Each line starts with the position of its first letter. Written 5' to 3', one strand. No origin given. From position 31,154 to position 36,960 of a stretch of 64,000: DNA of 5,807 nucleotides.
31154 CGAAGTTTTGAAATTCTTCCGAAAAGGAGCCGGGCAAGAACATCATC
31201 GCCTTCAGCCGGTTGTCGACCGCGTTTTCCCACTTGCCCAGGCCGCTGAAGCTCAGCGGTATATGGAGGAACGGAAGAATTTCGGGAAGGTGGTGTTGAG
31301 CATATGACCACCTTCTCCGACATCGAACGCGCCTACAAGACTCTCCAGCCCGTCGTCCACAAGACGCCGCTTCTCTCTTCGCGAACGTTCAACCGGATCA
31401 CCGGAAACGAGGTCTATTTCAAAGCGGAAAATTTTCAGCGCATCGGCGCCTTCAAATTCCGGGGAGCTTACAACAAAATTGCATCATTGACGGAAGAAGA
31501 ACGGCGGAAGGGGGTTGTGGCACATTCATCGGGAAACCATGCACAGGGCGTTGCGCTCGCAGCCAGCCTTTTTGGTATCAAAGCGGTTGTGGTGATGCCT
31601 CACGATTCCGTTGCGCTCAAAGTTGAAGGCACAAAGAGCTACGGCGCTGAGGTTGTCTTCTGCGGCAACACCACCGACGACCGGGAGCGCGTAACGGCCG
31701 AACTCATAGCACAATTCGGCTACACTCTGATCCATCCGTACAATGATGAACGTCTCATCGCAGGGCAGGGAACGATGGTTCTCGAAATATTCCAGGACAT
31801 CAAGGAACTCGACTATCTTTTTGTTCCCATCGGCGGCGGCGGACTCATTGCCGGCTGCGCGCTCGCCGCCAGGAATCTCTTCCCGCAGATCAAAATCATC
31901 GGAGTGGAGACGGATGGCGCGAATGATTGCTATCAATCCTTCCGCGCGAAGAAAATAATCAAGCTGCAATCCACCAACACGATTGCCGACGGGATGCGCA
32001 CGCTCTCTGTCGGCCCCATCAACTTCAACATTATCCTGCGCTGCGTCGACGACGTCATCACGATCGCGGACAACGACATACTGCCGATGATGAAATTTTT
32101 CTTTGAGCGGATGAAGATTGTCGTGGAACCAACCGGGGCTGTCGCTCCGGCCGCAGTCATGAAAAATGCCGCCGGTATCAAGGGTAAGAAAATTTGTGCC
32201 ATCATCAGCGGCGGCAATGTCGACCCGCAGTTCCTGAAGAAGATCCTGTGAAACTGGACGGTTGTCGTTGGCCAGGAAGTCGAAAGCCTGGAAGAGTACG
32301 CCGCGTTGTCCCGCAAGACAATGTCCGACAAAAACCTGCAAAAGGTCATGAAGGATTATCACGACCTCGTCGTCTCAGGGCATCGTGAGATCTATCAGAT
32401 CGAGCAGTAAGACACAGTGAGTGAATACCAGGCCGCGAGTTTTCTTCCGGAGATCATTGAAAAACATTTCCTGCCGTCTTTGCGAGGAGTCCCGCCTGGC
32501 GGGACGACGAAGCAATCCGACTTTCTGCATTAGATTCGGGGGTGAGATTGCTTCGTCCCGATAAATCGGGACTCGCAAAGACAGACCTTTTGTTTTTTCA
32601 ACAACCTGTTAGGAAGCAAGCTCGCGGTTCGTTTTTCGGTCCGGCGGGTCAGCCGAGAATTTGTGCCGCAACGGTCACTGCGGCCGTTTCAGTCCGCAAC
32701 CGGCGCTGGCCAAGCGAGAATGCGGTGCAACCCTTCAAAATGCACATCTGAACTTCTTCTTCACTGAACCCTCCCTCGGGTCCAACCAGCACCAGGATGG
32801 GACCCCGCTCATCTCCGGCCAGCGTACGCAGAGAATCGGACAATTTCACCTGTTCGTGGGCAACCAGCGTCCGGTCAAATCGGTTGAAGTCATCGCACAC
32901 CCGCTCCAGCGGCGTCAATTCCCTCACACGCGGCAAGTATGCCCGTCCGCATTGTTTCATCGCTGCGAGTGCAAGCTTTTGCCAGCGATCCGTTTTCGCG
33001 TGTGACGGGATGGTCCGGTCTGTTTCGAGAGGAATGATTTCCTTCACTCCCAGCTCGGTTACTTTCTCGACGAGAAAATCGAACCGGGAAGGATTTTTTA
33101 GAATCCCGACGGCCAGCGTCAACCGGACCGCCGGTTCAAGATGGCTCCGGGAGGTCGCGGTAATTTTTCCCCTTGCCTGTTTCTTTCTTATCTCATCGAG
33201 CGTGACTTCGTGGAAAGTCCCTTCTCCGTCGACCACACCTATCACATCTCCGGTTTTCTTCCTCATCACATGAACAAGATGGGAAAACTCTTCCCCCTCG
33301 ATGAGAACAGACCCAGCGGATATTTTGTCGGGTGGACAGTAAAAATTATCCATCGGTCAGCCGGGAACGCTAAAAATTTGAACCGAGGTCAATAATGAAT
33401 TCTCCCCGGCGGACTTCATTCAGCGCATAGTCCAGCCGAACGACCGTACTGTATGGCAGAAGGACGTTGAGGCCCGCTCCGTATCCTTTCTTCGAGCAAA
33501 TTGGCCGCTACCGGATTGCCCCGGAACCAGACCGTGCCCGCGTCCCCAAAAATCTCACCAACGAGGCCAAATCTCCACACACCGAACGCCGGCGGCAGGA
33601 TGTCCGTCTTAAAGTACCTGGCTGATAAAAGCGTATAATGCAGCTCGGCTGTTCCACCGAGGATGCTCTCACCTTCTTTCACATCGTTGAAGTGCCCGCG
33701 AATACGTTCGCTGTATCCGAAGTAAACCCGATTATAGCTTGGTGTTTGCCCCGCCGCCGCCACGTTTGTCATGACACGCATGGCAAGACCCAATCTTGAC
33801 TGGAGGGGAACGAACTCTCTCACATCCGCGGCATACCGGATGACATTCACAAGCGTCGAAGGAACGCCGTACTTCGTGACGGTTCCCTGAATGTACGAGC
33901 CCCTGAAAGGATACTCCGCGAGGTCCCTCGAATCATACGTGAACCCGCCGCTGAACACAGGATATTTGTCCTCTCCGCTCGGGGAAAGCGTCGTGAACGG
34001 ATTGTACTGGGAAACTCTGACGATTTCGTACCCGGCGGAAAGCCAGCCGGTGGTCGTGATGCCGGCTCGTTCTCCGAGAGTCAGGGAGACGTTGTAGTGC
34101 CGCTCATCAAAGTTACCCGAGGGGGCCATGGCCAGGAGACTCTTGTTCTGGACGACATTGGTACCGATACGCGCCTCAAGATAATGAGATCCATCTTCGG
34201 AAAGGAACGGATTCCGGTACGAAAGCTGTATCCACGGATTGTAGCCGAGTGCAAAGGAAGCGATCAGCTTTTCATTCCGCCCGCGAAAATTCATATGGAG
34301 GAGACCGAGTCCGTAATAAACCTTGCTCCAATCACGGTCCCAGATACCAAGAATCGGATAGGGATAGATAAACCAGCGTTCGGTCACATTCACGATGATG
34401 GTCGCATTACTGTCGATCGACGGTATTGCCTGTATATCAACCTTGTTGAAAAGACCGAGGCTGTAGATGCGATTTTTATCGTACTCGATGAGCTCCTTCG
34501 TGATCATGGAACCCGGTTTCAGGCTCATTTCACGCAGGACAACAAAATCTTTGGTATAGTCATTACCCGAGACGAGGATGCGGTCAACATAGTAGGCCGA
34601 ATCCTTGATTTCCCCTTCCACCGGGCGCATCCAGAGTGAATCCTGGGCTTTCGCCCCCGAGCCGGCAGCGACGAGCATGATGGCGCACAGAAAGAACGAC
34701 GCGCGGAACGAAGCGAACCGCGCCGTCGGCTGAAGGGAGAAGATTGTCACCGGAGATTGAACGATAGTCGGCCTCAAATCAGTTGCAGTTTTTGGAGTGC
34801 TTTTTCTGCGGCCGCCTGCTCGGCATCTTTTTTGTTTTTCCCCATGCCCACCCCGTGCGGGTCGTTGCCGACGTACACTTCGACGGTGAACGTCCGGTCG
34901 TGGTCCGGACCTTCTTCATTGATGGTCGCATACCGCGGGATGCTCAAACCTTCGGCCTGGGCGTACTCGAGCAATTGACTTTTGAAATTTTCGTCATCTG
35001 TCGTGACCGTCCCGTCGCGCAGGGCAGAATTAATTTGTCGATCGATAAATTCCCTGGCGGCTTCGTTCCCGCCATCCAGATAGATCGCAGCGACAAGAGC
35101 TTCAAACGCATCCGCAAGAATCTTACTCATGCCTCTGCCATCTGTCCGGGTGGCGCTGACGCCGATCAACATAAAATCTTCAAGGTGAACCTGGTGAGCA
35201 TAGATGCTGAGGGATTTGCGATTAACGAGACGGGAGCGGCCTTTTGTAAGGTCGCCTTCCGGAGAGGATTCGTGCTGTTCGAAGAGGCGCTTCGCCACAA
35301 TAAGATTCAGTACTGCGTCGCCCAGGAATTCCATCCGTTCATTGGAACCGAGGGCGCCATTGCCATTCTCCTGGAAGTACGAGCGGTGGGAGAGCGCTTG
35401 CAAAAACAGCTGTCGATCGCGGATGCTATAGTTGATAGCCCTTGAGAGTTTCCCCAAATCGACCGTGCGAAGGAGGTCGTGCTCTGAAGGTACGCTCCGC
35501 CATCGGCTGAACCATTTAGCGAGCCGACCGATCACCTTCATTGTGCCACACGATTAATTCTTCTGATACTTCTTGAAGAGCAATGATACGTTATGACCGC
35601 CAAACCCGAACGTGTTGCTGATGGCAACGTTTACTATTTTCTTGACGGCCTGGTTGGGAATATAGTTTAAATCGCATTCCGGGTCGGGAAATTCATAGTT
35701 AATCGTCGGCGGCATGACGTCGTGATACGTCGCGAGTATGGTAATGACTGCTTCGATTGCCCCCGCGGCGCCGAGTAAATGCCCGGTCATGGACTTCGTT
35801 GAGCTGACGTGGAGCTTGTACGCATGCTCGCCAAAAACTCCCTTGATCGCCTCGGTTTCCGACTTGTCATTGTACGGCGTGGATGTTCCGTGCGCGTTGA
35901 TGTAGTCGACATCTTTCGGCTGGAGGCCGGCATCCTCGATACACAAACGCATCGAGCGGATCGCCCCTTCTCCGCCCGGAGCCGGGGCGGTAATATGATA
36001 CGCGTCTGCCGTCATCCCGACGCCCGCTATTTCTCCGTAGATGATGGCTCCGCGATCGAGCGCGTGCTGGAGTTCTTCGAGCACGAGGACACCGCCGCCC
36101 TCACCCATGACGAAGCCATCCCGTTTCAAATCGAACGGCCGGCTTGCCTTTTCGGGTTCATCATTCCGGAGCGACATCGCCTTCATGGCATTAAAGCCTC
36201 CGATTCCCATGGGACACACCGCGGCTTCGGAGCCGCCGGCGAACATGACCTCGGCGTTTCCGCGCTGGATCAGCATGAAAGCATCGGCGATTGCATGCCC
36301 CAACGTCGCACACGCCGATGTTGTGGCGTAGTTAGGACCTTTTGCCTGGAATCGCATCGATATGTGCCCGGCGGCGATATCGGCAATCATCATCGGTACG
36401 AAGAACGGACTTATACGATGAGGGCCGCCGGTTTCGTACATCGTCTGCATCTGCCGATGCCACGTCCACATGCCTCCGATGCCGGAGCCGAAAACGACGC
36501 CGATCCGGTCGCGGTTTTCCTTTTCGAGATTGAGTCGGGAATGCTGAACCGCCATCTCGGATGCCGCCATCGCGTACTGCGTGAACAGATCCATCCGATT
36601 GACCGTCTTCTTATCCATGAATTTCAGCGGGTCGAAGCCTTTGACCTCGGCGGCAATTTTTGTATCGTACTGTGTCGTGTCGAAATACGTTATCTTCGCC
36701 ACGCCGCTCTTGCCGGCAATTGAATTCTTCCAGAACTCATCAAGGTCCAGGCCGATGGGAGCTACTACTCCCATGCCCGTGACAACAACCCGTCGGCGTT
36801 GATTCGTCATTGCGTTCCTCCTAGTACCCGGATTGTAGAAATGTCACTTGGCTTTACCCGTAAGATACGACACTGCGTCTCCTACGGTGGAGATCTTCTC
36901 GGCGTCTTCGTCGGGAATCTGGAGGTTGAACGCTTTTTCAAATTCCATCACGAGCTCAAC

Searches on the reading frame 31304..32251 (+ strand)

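Call 65: search_protein_families(library=pfam, proteins=[window:31304-32251:+], max_evalue=0.00001)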
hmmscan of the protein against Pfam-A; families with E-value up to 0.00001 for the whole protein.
window:31304-32251:+ (315 aa): 1 family
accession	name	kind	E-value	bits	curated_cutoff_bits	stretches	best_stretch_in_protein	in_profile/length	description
PF00291.31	PALP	-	2.2e-86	290.3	35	1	16-303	3-295/295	Pyridoxal-phosphate dependent enzyme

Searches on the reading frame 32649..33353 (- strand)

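Call 65: search_protein_families(library=pfam, proteins=[window:32649-33353:-], max_evalue=0.00001)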
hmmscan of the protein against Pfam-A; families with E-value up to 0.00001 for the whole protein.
window:32649-33353:- (234 aa): 2 families
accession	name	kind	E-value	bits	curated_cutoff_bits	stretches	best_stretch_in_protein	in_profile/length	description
PF04452.19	Methyltrans_RNA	-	7.1e-46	156.2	23.9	1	75-231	4-163/165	RNA methyltransferase domain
PF20260.4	PUA_4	-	4.3e-11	43.2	23.9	1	18-64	1-47/48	RNA methyltransferase PUA domain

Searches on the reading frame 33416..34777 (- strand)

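Call 65: search_protein_families(library=pfam, proteins=[window:33416-34777:-], max_evalue=0.00001)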
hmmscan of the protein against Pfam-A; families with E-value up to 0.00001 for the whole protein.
window:33416-34777:- (453 aa): 2 families
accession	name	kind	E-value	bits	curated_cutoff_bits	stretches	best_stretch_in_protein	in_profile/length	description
PF01103.29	Omp85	-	5.2e-13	49.6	24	1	163-427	1-272/325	Omp85 superfamily domain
PF07244.20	POTRA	-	7.1e-12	46.3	21.3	1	62-134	1-79/79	Surface antigen variable number repeat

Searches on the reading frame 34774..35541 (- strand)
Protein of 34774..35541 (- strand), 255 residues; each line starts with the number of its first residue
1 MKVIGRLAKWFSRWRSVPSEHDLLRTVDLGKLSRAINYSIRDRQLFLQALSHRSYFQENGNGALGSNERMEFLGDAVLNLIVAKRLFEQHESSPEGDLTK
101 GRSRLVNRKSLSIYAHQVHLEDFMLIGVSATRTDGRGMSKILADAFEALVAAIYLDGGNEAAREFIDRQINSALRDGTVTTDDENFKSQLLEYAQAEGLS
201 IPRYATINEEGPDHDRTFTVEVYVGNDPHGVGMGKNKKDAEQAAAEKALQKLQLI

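Call 65: search_protein_families(library=pfam, proteins=[window:34774-35541:-], max_evalue=0.00001)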
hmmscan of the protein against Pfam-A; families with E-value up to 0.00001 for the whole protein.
window:34774-35541:- (255 aa): 3 families
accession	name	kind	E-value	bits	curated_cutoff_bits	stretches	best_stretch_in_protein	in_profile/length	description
PF14622.11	Ribonucleas_3_3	-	1.9e-36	125.5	35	1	42-171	1-125/128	Ribonuclease-III-like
PF00636.31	Ribonuclease_3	-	3.1e-24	86.1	27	1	68-158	1-102/102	Ribonuclease III domain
PF00035.32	dsrm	-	2.1e-19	70.3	23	1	187-252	2-66/66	Double-stranded RNA binding motif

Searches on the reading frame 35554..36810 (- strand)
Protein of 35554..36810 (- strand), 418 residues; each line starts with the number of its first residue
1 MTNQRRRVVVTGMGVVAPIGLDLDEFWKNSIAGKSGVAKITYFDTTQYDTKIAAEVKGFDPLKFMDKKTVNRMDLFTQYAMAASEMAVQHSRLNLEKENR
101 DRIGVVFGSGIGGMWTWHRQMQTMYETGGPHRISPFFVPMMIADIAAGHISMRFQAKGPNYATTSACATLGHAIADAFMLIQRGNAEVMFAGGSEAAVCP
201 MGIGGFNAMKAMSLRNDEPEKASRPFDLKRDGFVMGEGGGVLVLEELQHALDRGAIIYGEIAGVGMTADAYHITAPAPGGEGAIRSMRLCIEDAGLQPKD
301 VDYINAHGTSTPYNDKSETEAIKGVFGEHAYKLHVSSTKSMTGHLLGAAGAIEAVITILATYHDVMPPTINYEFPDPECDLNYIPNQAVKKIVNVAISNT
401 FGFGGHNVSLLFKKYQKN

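Call 65: search_protein_families(library=pfam, proteins=[window:35554-36810:-], max_evalue=0.00001)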
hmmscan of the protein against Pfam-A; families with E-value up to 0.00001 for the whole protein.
window:35554-36810:- (418 aa): 2 families
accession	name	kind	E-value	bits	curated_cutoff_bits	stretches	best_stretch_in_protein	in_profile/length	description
PF00109.32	ketoacyl-synt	-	1.2e-58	199.1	20.8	1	6-250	2-252/252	Beta-ketoacyl synthase, N-terminal domain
PF02801.28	Ketoacyl-synt_C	-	7.5e-41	139.3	20.8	1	258-373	1-119/119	Beta-ketoacyl synthase, C-terminal domain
